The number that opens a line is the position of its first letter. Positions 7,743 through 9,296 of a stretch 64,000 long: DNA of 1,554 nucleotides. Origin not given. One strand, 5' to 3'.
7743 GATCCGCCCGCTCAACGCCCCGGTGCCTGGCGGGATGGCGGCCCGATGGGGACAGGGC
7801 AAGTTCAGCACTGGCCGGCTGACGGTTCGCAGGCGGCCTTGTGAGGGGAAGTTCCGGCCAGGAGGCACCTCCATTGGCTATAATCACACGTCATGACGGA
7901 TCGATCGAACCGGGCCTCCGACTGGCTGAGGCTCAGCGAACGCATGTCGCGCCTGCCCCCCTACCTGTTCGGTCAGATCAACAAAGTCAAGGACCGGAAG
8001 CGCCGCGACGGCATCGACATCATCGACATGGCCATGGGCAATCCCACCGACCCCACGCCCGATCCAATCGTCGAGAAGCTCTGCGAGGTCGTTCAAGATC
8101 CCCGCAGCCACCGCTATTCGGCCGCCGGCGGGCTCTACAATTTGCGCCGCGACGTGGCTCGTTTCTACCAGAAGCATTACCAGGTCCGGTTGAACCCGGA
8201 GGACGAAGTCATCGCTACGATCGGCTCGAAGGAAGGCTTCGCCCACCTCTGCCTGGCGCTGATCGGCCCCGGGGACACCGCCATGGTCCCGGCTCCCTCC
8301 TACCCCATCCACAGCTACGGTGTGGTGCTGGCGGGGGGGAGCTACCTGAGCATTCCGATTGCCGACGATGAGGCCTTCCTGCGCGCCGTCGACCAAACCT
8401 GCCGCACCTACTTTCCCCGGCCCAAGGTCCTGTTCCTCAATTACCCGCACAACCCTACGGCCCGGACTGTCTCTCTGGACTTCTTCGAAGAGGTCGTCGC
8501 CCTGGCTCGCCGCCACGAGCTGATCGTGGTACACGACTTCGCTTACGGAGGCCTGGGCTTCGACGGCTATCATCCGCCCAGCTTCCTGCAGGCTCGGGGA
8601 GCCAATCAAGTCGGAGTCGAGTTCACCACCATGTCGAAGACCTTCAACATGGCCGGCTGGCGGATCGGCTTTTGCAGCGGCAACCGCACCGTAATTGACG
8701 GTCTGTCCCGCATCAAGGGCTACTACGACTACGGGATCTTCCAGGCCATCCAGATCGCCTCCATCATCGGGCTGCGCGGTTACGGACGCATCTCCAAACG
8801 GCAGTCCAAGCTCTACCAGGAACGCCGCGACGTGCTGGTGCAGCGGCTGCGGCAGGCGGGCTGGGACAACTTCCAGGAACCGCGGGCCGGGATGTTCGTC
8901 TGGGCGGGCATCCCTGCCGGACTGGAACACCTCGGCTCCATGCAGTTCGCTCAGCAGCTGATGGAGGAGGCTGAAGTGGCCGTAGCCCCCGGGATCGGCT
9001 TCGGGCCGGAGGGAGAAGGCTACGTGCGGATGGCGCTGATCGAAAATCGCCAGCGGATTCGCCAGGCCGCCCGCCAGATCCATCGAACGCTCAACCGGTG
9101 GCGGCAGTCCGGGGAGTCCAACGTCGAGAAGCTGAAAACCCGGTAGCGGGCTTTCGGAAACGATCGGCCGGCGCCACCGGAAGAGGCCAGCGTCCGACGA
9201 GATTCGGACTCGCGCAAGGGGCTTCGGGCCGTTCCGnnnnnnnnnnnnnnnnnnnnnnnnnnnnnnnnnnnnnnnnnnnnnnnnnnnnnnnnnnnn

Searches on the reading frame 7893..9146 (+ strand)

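Call 55: search_protein_families(library=ncbifam, proteins=[window:7893-9146:+], max_evalue=1e-10)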
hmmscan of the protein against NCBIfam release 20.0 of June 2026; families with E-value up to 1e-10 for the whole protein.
window:7893-9146:+ (417 aa): 55 families (the best 25 are shown)
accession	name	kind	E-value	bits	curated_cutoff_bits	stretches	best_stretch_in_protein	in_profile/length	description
NF006604.0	PRK09148.1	equivalog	1.9e-154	514.6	648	1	17-411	7-400/406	LL-diaminopimelate aminotransferase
NF006033.0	PRK08175.1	equivalog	1.4e-152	508.4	647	1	16-401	11-395/407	alanine transaminase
NF006387.0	PRK08636.1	equivalog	2e-141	471.6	675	1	16-402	8-400/403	LL-diaminopimelate aminotransferase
NF006756.0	PRK09276.1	subfamily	1.7e-134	448.6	507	1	13-398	3-384/387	LL-diaminopimelate aminotransferase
TIGR03540.1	DapC_direct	equivalog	4.2e-133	444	593.25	1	14-398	2-382/383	LL-diaminopimelate aminotransferase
NF004611.0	PRK05942.1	equivalog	2e-118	395.8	628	1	9-398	3-388/394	aspartate aminotransferase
NF005977.0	PRK08068.1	subfamily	4.8e-114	381.6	494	1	13-398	4-385/391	transaminase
NF005815.0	PRK07681.1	equivalog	6.5e-109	364.6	545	1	13-399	4-385/399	LL-diaminopimelate aminotransferase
NF005613.0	PRK07366.1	equivalog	6.3e-105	351.4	486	1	13-401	2-389/391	LL-diaminopimelate aminotransferase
NF041364.1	GntC_guanitoxin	equivalog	1.9e-75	254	415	1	45-397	2-354/356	guanitoxin biosynthesis PLP-dependent (S)-gamma-hydroxy-L-arginine cyclodehydratase GntC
NF004937.0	PRK06290.1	equivalog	3.7e-75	253.2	585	1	24-367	25-371/410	LL-diaminopimelate aminotransferase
TIGR03537.1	DapC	equivalog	1.7e-58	198.2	453.6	1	43-396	2-347/350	succinyldiaminopimelate transaminase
NF005588.0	PRK07309.1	equivalog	3.4e-55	187.5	576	1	41-400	30-386/391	pyridoxal phosphate-dependent aminotransferase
NF004770.0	PRK06108.1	subfamily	4.8e-53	180.4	422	1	38-402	33-394/396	pyridoxal phosphate-dependent aminotransferase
NF041091.1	asp_aminotase_Arch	equivalog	2.3e-51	174.8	550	1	27-398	13-373/376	aspartate aminotransferase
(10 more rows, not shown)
